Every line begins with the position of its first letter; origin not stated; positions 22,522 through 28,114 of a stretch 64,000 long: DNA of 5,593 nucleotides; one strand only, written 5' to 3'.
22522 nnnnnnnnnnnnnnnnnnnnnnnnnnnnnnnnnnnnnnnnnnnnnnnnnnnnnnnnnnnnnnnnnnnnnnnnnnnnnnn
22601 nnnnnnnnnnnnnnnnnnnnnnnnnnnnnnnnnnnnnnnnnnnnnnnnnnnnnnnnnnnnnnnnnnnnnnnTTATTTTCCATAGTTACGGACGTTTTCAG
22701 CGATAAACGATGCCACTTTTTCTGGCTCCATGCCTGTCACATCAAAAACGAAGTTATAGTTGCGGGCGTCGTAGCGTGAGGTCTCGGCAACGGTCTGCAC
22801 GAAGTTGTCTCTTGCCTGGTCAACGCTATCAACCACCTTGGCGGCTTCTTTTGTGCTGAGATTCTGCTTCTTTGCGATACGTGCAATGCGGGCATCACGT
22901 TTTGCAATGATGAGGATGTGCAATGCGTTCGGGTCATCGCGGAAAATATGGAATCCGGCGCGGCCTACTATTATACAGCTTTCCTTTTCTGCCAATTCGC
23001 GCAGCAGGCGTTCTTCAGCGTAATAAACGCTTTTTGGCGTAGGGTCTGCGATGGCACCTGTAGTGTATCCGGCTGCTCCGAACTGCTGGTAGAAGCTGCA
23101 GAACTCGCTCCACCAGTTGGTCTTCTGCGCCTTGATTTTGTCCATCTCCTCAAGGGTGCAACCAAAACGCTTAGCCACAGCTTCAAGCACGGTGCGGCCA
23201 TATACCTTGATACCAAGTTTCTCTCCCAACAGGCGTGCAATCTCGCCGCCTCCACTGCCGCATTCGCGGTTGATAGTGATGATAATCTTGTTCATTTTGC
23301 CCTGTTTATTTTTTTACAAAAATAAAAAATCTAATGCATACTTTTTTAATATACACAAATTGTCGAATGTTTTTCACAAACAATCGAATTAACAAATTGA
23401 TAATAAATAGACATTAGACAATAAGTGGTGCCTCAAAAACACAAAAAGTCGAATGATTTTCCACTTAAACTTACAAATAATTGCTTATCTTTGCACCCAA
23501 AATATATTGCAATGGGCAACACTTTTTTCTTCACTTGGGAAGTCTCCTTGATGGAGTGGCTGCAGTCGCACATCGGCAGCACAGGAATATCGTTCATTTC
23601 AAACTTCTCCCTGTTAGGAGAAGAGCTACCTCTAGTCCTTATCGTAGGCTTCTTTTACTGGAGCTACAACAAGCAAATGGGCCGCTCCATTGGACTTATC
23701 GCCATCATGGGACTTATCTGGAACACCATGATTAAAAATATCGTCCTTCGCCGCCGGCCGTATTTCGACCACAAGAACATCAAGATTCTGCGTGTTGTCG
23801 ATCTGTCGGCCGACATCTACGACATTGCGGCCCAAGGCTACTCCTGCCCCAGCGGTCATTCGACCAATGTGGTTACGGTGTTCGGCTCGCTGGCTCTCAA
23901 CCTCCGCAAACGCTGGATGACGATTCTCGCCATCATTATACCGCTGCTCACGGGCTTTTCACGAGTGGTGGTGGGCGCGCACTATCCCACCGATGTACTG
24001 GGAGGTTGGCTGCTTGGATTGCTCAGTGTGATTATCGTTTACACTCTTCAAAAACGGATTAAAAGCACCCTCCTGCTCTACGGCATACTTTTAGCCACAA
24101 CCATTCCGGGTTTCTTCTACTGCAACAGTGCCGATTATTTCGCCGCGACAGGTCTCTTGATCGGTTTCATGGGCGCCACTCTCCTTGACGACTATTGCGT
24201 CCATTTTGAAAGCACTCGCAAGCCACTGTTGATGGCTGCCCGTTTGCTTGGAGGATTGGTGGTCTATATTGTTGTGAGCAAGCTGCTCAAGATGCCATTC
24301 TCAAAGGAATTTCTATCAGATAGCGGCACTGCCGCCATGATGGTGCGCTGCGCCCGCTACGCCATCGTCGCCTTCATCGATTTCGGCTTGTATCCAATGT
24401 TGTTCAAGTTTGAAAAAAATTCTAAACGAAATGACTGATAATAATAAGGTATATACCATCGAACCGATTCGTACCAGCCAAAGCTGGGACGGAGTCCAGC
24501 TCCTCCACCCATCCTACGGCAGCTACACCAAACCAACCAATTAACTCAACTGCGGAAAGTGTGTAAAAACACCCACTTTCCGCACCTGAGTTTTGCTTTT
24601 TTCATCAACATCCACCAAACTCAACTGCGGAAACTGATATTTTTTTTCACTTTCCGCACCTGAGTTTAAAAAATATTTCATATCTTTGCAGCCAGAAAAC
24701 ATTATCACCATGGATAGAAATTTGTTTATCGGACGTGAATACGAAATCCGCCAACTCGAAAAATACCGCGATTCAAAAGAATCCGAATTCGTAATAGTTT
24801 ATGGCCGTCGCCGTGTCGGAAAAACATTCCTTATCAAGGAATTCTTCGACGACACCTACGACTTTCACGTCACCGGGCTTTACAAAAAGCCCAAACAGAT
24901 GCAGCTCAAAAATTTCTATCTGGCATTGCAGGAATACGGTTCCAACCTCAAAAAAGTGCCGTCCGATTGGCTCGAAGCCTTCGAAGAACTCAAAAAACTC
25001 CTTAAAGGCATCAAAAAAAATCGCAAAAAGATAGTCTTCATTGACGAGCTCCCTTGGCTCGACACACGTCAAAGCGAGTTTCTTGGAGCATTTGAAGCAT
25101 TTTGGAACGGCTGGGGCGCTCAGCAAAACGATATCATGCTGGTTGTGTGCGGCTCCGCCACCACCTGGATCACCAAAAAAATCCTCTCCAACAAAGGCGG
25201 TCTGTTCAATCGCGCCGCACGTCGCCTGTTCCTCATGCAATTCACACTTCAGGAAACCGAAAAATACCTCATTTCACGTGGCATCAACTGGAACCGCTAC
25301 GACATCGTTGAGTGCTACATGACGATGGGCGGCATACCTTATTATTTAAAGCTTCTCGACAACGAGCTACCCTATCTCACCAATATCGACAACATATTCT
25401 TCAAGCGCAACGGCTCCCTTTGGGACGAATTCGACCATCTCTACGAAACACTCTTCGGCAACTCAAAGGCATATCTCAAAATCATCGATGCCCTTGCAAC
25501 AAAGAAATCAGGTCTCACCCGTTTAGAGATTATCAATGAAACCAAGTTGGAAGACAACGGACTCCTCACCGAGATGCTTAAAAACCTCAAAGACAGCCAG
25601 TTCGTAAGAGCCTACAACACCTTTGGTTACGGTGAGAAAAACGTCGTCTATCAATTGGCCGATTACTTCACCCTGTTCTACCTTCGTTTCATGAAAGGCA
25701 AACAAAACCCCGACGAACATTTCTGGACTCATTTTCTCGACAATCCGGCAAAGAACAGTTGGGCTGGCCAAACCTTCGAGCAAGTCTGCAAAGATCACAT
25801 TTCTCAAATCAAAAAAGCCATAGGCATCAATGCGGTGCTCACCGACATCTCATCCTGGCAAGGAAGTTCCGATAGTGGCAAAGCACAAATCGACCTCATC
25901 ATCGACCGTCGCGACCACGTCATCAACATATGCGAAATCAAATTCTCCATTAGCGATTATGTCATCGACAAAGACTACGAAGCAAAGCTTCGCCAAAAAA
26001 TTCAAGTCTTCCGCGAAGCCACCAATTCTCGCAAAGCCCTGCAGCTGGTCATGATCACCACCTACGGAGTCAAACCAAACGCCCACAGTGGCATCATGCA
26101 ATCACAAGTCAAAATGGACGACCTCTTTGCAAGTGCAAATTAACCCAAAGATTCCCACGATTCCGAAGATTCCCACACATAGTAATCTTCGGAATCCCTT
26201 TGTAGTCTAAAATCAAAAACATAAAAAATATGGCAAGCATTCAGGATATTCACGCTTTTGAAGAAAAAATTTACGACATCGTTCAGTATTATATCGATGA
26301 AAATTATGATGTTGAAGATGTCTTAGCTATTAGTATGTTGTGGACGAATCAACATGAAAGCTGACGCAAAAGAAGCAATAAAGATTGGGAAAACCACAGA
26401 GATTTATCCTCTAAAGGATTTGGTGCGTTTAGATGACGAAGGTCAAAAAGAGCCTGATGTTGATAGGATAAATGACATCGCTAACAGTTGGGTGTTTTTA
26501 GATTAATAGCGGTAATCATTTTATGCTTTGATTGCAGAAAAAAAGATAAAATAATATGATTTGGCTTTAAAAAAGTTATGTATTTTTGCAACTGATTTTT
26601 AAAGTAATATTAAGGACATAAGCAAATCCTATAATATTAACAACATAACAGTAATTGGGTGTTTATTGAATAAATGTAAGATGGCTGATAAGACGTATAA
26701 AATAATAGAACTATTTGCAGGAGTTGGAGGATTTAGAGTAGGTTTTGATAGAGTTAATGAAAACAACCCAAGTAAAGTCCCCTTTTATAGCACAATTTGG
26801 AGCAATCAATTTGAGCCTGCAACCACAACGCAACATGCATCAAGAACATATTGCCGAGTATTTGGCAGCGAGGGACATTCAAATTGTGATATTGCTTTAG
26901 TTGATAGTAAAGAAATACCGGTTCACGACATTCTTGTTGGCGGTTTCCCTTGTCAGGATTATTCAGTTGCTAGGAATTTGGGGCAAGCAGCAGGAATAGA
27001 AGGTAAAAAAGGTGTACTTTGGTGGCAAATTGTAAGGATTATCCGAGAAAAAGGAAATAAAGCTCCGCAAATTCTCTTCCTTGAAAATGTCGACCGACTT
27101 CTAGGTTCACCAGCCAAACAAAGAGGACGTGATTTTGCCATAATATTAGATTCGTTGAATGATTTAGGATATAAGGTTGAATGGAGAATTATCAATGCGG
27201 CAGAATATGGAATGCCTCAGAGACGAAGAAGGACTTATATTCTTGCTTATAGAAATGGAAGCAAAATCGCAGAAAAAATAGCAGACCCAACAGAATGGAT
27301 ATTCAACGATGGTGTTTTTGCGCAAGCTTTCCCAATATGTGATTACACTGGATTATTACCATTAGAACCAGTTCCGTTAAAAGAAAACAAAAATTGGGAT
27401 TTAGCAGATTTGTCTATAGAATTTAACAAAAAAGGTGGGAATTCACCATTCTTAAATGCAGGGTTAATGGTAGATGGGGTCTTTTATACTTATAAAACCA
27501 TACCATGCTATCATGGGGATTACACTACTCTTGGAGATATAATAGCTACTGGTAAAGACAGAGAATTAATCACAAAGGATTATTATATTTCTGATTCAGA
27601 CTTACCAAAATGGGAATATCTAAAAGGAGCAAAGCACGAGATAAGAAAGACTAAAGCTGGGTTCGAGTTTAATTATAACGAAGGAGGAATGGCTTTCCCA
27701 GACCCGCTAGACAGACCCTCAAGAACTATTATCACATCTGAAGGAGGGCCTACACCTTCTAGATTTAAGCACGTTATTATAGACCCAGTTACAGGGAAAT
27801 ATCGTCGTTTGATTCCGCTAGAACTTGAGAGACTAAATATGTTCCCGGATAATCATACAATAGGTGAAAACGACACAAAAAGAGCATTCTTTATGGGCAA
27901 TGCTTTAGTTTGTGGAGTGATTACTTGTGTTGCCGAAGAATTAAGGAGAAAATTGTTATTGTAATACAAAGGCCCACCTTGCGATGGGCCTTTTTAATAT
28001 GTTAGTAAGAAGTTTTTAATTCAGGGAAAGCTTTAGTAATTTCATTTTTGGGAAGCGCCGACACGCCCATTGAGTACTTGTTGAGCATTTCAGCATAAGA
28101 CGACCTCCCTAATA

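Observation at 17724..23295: Six-gene operon coupling an alarmone synthetase/hydrolase pair to two small-molecule-kinase-like proteins and a Cache-PP2C-RsbW/STAS partner-switching module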

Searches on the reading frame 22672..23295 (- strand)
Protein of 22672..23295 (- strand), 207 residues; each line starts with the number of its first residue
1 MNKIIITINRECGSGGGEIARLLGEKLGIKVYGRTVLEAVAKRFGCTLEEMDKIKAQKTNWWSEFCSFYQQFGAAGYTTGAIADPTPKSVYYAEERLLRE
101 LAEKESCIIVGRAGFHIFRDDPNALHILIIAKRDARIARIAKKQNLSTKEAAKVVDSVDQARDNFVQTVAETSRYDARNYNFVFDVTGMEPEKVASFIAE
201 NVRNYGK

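Call 3: search_protein_families(library=pfam, proteins=[window:22672-23295:-], max_evalue=0.01)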
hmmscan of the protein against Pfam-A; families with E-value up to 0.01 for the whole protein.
window:22672-23295:- (207 aa): 2 families
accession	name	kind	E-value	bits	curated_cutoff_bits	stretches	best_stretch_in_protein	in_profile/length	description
PF13189.12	Cytidylate_kin2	-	5.3e-44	150.9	28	1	5-186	1-174/176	Cytidylate kinase-like family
PF11242.13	DUF2774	-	0.00052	20.6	29.2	1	139-166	18-45/63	Protein of unknown function (DUF2774)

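Call 4: search_protein_families(library=ncbifam, proteins=[window:22672-23295:-], max_evalue=0.01)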
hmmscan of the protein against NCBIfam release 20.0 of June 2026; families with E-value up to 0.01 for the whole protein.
window:22672-23295:- (207 aa): 1 family
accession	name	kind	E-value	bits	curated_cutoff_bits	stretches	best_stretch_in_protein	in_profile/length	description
TIGR02173.1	cyt_kin_arch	equivalog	8.1e-07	29.2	102.1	0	96-194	63-161/169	(d)CMP kinase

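Call 12: search_protein_families(library=padloc, proteins=[window:22672-23295:-], max_evalue=0.01)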
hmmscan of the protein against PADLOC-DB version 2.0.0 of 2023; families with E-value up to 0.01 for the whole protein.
window:22672-23295:- (207 aa): 1 family
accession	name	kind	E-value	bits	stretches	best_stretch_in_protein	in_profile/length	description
PDLC02905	pVip-kinase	-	0.00012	19.5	1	94-201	67-171/474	Viperin-kinase fusion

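Call 63: search_solved_structures(query=window:22672-23295:-, max_evalue=1, show_alignments=1)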
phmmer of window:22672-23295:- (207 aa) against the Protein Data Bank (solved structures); distinct sequences matched with E-value up to 1: 2.
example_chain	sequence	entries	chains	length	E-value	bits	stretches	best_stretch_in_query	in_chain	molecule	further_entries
3fdi_A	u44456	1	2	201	1.2e-15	61.1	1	1-193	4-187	uncharacterized protein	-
3hdt_A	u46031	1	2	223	5e-14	55.8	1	3-203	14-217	putative kinase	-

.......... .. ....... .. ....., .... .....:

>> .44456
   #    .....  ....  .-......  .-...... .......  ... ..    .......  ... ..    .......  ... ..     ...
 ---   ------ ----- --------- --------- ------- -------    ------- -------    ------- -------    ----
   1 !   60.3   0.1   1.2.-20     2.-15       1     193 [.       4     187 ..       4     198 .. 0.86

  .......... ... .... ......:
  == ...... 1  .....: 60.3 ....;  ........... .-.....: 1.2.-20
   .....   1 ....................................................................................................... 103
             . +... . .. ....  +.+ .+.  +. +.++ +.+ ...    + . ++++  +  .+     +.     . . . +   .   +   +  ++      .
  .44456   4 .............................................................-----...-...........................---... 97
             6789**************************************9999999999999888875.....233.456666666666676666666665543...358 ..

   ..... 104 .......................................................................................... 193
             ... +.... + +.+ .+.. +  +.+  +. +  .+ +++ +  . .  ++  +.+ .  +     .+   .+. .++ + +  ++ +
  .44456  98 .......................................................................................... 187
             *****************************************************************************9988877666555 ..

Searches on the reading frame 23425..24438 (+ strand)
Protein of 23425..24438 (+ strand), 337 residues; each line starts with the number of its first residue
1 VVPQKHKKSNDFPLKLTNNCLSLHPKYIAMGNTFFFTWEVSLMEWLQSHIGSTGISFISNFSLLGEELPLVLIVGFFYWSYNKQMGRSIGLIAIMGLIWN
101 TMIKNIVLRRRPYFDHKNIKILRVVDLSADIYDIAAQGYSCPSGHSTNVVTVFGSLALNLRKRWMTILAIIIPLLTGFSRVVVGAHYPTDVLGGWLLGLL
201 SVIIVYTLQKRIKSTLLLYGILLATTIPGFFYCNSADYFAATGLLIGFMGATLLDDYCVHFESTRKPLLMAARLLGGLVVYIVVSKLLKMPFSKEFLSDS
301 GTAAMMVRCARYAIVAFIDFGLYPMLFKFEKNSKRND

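Call 31: search_protein_families(library=pfam, proteins=[window:23425-24438:+], max_evalue=0.001)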
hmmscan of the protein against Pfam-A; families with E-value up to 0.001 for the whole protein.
window:23425-24438:+ (337 aa): 3 families
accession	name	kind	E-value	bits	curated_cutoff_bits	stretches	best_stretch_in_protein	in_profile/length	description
PF01569.27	PAP2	-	1.4e-23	83.5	27.2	1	89-211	5-127/130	PAP2 superfamily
PF14378.12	PAP2_3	-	2e-09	38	27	1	35-203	11-189/190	PAP2 superfamily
PF14360.12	PAP2_C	-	0.00065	20.6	27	1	143-206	8-72/74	PAP2 superfamily C-terminal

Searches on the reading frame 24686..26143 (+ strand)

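Call 31: search_protein_families(library=pfam, proteins=[window:24686-26143:+], max_evalue=0.001)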
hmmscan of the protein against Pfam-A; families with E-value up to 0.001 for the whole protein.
window:24686-26143:+ (485 aa): 6 families
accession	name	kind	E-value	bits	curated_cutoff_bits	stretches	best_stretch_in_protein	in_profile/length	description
PF01637.24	ATPase_2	-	3.4e-18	66.7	33.2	1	14-223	1-224/225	ATPase domain predominantly from Archaea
PF13191.12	AAA_16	-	2.5e-08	35.1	32.6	1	14-135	2-154/167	AAA ATPase domain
PF13401.12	AAA_22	-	1.9e-07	31.9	27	1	33-157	5-123/130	AAA domain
PF13173.12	AAA_14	-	6.7e-07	29.8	27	1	34-164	3-105/129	AAA domain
PF03008.20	DUF234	-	5.6e-05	23.9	22.5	1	354-421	26-90/100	Archaea bacterial proteins of unknown function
PF00004.35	AAA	-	0.00079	20.3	21.2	0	36-153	1-105/131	ATPase family associated with various cellular activities (AAA)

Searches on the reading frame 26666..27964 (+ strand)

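Call 31: search_protein_families(library=pfam, proteins=[window:26666-27964:+], max_evalue=0.001)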
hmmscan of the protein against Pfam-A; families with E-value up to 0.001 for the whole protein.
window:26666-27964:+ (432 aa): 1 family
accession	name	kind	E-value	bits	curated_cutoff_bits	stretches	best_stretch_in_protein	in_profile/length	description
PF00145.23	DNA_methylase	-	9.8e-61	206.4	22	1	11-426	1-322/324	C-5 cytosine-specific DNA methylase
